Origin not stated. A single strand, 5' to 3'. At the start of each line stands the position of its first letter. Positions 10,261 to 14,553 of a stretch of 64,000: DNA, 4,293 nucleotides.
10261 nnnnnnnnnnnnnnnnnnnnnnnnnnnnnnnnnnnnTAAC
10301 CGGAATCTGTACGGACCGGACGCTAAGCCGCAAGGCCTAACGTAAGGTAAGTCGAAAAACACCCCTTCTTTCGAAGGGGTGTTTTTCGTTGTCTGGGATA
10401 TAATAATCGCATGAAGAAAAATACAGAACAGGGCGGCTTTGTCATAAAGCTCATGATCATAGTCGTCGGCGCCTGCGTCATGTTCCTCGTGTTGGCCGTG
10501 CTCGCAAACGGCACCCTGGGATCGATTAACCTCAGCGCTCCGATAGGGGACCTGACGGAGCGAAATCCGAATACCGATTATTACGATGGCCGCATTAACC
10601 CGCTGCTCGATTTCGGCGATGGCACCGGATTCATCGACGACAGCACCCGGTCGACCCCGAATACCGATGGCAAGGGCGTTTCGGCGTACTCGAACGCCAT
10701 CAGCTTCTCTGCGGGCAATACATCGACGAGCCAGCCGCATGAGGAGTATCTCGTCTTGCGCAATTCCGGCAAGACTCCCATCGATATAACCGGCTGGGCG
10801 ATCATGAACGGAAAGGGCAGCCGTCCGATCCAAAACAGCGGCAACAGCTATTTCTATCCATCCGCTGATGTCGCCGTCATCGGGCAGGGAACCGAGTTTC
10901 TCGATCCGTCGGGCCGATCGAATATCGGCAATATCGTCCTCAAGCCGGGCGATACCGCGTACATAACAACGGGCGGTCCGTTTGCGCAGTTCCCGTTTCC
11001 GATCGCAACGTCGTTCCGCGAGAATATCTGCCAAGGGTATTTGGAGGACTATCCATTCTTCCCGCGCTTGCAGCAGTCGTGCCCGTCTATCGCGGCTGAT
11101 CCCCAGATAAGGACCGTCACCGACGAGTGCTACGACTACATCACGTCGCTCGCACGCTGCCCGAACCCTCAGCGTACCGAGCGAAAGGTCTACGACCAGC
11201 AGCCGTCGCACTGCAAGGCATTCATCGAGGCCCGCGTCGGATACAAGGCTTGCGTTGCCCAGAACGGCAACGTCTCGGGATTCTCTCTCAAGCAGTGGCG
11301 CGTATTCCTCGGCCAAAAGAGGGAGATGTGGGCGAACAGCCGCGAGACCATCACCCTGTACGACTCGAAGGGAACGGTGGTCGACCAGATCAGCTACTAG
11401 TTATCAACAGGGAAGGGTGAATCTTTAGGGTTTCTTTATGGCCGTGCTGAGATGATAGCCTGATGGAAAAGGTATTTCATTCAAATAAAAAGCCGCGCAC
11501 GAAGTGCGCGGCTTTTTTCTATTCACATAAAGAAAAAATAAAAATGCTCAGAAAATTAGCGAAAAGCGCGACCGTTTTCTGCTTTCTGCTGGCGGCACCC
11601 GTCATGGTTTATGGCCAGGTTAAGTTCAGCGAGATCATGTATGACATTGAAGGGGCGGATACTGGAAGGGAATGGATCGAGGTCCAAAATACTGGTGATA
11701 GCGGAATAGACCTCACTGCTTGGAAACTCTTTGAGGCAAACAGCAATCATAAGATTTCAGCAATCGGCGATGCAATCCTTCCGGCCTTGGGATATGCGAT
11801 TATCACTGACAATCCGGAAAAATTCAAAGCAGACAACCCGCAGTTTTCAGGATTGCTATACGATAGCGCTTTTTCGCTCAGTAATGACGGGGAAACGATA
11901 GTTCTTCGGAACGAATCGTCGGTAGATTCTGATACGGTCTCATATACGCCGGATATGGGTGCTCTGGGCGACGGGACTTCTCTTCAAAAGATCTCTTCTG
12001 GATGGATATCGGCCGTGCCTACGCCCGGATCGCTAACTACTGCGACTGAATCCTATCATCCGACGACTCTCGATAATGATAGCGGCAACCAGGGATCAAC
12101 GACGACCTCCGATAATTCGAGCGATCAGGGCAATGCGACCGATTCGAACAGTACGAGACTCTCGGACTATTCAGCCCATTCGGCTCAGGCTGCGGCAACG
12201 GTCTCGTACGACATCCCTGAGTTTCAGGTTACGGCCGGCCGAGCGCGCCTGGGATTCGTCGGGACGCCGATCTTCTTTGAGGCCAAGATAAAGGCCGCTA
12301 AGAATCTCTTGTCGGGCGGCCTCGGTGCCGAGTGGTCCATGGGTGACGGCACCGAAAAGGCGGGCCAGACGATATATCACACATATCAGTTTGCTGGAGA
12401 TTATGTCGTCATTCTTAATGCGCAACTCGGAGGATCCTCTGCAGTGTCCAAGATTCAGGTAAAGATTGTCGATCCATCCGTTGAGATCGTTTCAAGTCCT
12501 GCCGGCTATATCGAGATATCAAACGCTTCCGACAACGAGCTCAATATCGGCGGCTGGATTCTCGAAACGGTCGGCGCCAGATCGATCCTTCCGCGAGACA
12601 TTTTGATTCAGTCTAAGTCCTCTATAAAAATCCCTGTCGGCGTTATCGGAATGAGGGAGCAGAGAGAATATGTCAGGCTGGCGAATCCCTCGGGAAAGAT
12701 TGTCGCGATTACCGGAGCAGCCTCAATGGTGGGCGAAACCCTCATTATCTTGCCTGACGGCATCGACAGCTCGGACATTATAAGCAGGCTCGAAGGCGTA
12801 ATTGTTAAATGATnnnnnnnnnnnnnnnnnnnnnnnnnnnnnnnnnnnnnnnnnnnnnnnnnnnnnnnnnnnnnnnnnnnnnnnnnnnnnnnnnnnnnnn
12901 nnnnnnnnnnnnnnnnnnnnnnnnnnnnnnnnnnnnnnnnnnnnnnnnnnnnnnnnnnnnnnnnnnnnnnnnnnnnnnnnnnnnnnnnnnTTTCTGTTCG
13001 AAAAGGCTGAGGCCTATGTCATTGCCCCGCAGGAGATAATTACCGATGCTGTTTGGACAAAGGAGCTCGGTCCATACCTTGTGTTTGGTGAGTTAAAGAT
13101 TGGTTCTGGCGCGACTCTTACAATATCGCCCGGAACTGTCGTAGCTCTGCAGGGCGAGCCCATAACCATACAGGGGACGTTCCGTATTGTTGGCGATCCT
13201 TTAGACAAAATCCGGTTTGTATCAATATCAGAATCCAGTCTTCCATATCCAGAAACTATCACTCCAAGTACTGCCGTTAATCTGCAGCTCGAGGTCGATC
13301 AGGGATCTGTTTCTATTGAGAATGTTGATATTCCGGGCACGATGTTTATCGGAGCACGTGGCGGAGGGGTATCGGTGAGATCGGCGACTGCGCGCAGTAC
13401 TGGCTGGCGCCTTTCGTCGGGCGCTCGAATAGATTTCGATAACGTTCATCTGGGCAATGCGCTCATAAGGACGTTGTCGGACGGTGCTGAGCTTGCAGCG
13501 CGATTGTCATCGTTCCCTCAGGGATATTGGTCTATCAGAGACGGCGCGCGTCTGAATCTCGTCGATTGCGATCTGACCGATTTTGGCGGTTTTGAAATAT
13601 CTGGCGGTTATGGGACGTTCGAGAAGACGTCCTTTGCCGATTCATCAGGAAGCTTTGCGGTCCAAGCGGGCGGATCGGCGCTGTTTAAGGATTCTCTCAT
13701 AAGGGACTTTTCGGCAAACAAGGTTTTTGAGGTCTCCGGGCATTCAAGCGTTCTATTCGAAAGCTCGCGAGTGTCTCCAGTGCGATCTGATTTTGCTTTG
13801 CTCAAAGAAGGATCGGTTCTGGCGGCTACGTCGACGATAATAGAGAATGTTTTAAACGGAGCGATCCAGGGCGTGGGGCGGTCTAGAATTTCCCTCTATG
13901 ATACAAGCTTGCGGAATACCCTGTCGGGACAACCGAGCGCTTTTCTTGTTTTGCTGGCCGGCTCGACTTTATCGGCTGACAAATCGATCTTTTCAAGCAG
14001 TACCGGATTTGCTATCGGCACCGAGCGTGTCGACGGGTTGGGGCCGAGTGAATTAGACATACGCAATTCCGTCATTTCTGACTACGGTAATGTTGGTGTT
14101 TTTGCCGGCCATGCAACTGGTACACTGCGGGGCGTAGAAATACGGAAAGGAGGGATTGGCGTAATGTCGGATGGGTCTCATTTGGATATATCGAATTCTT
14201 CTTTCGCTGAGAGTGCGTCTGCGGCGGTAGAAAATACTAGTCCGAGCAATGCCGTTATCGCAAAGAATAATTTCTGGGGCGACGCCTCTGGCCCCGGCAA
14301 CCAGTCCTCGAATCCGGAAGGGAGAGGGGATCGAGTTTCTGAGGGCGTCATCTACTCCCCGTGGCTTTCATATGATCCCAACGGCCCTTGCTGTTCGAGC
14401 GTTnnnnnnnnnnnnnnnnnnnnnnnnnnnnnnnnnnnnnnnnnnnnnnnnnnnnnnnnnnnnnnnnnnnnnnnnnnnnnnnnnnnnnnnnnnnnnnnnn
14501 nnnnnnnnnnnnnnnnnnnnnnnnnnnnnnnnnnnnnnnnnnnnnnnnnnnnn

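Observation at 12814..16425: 1203-aa fusion of a parallel beta-helix, a class-2-lipase-like alpha/beta hydrolase and a Ca-binding-like C-terminal region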

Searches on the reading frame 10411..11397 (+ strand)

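Call 11: search_protein_families(library=pfam, proteins=[window:10411-11397:+], max_evalue=0.01)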
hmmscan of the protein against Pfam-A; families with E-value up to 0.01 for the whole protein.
window:10411-11397:+ (329 aa): 1 family
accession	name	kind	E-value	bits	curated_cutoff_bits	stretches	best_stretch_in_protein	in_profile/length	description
PF00932.25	LTD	-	9e-11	42.6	34.3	1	105-188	22-70/109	Lamin Tail Domain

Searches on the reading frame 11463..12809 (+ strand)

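Call 11: search_protein_families(library=pfam, proteins=[window:11463-12809:+], max_evalue=0.01)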
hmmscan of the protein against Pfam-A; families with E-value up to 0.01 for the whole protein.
window:11463-12809:+ (449 aa): 3 families
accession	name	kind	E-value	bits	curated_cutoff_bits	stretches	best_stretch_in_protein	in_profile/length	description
PF00932.25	LTD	-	7.2e-19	68.6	34.3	1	50-162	5-108/109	Lamin Tail Domain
PF00801.26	PKD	-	2.7e-08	34.1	23.5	1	255-333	3-78/80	PKD domain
PF18911.6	PKD_4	-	1.2e-06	28.9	27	1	286-324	34-72/85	PKD domain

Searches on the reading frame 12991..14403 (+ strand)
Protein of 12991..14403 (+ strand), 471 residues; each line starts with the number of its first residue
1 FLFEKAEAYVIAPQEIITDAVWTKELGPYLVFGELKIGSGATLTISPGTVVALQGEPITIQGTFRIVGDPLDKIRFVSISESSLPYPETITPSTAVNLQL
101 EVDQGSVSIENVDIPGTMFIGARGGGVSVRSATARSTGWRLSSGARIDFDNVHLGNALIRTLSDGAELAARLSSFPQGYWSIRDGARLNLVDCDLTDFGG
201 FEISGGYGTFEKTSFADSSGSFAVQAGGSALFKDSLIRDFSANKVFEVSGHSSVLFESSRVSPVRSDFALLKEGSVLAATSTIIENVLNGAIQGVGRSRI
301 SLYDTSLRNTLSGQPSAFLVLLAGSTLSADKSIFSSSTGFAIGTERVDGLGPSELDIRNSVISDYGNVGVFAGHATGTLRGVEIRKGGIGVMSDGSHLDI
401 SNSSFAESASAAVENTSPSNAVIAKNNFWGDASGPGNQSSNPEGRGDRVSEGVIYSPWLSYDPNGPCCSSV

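Call 58: predict_structure(alignment_id=A5)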
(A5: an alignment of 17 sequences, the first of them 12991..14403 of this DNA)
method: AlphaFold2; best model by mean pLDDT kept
length: 471 residues; sequences in the alignment: 17
mean_pLDDT: 84.5   pTM: 0.83
mean pLDDT of the five models: 84.5, 83.8, 83.6, 83.4, 81.5
residues with pLDDT >= 90: 251; 70-90: 143; 50-70: 44; < 50: 33
segments of 3 or more residues with pLDDT < 50: 1-6, 155-177, 469-471
pLDDT, mean of each block of 10 residues (from residue 1): 51 93 91 90 93 85 88 78 53 68 87 75 79 63 66 49 34 43 81 81 90 88 94 95 92 98 91 98 91 96 96 89 97 96 90 97 97 96 97 96 96 91 96 95 96 94 75 45
secondary structure, 60 per line:
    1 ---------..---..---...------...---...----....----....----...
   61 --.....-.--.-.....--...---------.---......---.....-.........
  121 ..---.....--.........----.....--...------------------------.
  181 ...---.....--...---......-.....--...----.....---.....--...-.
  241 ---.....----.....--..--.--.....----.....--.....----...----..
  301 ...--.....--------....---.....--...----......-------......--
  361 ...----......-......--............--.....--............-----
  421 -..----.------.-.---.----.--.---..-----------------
elements in order: E20-22 E29-31 E35-37 E42-45 E50-53 E58-60 E63-67 E74-78 E97-102 E106-110 E112-122 E126-130 E133-141 E146-150 E153-155 E180-183 E187-191 E194-196 E200-205 E207-211 E214-216 E221-225 E229-233 E236-238 E244-248 E253-257 E267-271 E276-280 E283-287 E292-294 E299-303 E306-310 E319-322 E326-330 E333-335 E340-345 E353-358 E361-363 E368-373 E375-380 E383-394 E397-401 E404-415

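Call 62: fold_search(model_id=the predicted structure, library=pdb)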
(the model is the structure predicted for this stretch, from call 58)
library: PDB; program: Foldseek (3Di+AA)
matches with E <= 10: 485; with E <= 0.001: 8
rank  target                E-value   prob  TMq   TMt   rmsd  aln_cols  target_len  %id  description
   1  4ozy                  3.3e-04  1.00  0.28  0.31  12.8       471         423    9  Crystal Structure of the periplasmic alginate epimerase AlgG T265N mutant (released 2015-03-04)
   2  6nw9_C                3.8e-04  1.00  0.38  0.31  10.6       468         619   14  CRYSTAL STRUCTURE OF A TAILSPIKE PROTEIN 3 (TSP3, ORF212) FROM ESCHERICHIA COLI O157:H7 BACTERIOPHAGE CBA120 (released 2019-06-05)
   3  8egr_A                5.8e-04  1.00  0.45  0.36  11.2       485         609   11  Upper tail structure of Staphylococcus phage Andhra (released 2022-12-14)
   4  5w6f_A                5.8e-04  1.00  0.36  0.29  10.3       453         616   12  Crystal structure of Bacteriophage CBA120 tailspike protein 3 (TSP3, orf212) (released 2018-10-24)
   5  1dab                  6.1e-04  1.00  0.42  0.37  11.1       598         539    9  The Structure of Bordetella Pertussis Virulence Factor P.69 Pertactin (released 1999-12-15)
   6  4nk6                  7.0e-04  1.00  0.35  0.38  10.2       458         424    9  Crystal Structure of the periplasmic alginate epimerase AlgG (released 2014-01-15)
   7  5gkd_A                7.4e-04  0.82  0.21  0.15  21.6       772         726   10  Structure of PL6 family alginate lyase AlyGC (released 2017-02-08)
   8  4nk8                  9.4e-04  0.87  0.20  0.22  15.4       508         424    9  Crystal Structure of the periplasmic alginate epimerase AlgG D317A mutant (released 2014-01-15)
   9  9beh_A                1.1e-03  1.00  0.36  0.31  14.5       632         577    8  Structure of GH110A in complex with galactose-6-sulfate (released 2025-08-27)
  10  4ozz                  1.1e-03  0.98  0.25  0.28  13.7       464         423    8  Crystal Structure of the periplasmic alginate epimerase AlgG T265N T268M double mutant (released 2015-03-04)
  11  6nw9_B                1.2e-03  0.99  0.31  0.25  11.4       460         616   12  CRYSTAL STRUCTURE OF A TAILSPIKE PROTEIN 3 (TSP3, ORF212) FROM ESCHERICHIA COLI O157:H7 BACTERIOPHAGE CBA120 (released 2019-06-05)
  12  8bwk_B                1.2e-03  0.98  0.30  0.20  20.8       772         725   11  Metagenomic derived PL6 alginate lyase (released 2023-12-20)
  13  7v6i_A                2.0e-03  0.89  0.22  0.18  13.8       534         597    9  Crystal structure of lacto-N-biosidase BsaX from Bifidobacterium saguini, lacto-N-biose complex (released 2022-02-09)
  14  7bz0_A                2.0e-03  0.84  0.24  0.23  13.2       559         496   10  complex structure of alginate lyase AlyF-OU02 with G6 (released 2021-03-10)
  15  7c7d_A                2.7e-03  0.97  0.27  0.24  13.1       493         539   11  Crystal structure of the catalytic unit of thermostable GH87 alpha-1,3-glucanase from Streptomyces thermodiastaticus s (released 2020-11-11)
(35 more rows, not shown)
